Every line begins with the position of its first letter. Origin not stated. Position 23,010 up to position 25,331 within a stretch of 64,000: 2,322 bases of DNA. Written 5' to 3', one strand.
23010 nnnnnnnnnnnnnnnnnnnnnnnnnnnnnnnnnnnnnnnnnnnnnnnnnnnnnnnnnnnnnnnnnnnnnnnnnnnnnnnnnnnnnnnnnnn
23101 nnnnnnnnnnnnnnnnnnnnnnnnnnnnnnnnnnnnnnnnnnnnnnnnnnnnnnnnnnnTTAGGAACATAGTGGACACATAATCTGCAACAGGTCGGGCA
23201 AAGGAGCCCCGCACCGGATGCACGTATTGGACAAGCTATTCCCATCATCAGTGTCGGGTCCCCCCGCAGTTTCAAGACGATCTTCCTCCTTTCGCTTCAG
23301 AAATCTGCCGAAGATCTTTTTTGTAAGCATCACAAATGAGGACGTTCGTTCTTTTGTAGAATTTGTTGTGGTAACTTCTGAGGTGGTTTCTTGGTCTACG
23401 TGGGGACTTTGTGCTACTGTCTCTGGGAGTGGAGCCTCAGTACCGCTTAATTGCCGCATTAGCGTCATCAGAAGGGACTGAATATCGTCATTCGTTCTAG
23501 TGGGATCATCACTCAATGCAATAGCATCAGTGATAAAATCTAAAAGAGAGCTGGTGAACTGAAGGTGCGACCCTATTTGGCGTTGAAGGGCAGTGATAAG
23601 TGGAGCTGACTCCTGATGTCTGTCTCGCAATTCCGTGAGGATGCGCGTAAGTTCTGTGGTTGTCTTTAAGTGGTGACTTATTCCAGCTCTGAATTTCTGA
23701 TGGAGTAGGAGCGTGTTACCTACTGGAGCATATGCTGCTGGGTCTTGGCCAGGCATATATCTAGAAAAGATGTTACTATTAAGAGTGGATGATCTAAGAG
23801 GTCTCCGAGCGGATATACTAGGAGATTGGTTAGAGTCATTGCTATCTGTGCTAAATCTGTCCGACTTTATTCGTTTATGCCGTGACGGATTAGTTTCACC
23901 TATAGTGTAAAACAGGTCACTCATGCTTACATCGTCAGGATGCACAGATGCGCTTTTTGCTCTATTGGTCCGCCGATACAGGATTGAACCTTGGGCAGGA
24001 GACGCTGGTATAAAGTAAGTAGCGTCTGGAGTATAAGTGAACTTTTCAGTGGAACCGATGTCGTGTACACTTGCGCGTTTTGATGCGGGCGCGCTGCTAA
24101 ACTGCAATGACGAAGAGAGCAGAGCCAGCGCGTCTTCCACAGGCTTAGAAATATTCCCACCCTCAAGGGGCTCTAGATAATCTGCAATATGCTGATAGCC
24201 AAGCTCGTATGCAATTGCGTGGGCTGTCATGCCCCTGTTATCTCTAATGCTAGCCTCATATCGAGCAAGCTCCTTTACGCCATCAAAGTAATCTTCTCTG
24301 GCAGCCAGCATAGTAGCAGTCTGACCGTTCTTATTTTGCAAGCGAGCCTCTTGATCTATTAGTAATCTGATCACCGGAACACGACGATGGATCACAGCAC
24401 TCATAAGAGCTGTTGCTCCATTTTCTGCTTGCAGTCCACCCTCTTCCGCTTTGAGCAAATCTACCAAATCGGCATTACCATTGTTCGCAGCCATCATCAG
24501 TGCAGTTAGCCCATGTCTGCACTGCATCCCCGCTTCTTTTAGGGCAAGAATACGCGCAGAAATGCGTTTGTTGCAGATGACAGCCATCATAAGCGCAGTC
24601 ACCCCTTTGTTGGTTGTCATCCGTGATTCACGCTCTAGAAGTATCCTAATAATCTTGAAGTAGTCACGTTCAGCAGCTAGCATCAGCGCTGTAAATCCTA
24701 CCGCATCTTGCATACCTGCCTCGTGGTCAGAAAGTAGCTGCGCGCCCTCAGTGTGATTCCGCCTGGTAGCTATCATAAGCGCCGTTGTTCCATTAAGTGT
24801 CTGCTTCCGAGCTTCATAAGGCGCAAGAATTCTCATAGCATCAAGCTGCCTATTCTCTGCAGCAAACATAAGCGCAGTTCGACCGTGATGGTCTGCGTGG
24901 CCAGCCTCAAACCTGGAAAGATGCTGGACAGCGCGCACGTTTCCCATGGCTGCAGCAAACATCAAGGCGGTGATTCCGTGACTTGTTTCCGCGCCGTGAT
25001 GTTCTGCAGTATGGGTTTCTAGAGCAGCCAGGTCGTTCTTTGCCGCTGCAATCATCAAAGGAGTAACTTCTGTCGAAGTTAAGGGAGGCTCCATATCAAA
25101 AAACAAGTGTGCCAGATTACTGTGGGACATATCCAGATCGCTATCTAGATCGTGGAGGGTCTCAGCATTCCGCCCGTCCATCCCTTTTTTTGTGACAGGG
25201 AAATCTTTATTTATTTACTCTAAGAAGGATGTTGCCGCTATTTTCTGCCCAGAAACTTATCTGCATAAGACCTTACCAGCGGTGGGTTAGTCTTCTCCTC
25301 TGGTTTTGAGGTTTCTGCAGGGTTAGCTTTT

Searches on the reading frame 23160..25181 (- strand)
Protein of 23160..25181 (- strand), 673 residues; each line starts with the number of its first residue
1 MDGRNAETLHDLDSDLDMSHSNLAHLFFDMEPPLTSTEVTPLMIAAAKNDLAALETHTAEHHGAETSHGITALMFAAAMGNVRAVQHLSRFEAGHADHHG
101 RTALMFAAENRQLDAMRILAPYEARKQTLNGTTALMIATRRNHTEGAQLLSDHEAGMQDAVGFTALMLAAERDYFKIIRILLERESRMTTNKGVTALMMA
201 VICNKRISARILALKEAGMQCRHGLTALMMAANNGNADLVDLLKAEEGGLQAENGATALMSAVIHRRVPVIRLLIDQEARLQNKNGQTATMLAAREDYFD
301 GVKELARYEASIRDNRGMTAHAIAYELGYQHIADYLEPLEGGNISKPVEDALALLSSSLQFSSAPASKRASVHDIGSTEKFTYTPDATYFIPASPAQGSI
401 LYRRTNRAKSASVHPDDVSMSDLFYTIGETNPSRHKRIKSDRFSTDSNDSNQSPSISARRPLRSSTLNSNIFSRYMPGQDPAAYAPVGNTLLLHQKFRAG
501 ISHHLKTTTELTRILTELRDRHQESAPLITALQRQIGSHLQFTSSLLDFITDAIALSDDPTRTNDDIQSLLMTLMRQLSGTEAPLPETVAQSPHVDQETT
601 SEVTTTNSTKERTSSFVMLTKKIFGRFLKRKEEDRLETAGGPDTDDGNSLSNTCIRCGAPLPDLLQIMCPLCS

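Call 51: search_protein_families(library=pfam, proteins=[window:23160-25181:-], max_evalue=0.001)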
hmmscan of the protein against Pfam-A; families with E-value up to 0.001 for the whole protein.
window:23160-25181:- (673 aa): 5 families
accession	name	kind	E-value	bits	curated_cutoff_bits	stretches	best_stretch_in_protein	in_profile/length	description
PF12796.13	Ank_2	-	1.5e-60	202.2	27.3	6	73-154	1-83/90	Ankyrin repeats (3 copies)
PF00023.36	Ank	-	1.3e-29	101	21.1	0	223-243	1-21/33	Ankyrin repeat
PF13857.12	Ank_5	-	3.2e-24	85.2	27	0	219-243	11-35/56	Ankyrin repeats (many copies)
PF13606.12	Ank_3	-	8.4e-24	81.2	22.3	0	223-243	1-21/30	Ankyrin repeat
PF13637.12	Ank_4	-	1.1e-14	54.6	22.7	0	104-150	1-49/50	Ankyrin repeats (many copies)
